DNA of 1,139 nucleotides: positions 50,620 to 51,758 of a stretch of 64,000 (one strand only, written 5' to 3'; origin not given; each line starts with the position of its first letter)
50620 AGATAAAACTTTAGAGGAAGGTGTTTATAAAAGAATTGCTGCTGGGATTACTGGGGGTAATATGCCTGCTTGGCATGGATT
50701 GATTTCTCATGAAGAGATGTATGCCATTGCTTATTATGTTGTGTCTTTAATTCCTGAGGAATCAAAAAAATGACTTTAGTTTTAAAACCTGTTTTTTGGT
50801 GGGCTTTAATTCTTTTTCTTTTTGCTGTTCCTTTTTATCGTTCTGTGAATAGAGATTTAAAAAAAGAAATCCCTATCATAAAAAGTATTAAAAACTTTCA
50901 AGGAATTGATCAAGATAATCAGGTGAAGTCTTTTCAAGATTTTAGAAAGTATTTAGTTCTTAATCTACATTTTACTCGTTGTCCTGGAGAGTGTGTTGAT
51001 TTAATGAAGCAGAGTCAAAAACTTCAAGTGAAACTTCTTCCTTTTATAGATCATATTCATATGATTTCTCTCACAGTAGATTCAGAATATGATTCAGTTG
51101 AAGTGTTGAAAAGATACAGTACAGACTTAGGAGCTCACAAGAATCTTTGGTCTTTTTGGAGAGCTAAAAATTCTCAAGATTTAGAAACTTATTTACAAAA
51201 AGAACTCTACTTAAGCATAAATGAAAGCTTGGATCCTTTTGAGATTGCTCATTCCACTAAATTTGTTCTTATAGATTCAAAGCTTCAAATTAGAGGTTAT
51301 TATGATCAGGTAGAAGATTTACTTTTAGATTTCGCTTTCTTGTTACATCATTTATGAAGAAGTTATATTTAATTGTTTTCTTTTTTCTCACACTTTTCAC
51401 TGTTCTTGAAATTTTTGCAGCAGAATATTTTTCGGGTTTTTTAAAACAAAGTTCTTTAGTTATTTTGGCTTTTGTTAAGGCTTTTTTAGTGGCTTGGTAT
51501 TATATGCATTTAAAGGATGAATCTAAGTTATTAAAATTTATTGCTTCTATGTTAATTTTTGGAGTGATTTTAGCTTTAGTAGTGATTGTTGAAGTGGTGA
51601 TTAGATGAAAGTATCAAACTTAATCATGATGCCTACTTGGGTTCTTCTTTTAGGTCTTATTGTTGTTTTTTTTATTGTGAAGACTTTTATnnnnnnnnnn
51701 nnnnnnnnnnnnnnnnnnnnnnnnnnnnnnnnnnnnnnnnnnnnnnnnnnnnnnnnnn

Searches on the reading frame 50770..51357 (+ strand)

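Call 44: search_protein_families(library=pfam, proteins=[window:50770-51357:+], max_evalue=0.0001)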
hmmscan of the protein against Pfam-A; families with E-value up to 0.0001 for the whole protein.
window:50770-51357:+ (195 aa): 1 family
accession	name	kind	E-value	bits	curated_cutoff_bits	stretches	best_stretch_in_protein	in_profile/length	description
PF02630.20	SCO1-SenC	-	7.3e-11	42.6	22.8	1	41-171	2-131/134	SCO1/SenC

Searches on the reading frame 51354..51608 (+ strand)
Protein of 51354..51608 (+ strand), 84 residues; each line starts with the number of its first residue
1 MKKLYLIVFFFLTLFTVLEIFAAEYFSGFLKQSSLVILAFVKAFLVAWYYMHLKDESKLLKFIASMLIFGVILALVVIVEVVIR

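Call 44: search_protein_families(library=pfam, proteins=[window:51354-51608:+], max_evalue=0.0001)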
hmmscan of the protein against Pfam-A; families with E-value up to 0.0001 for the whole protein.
window:51354-51608:+ (84 aa): 1 family
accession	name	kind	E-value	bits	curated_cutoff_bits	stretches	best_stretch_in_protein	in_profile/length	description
PF03626.19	COX4_pro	-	1e-12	48.7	28.9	1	6-77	1-71/72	Prokaryotic Cytochrome C oxidase subunit IV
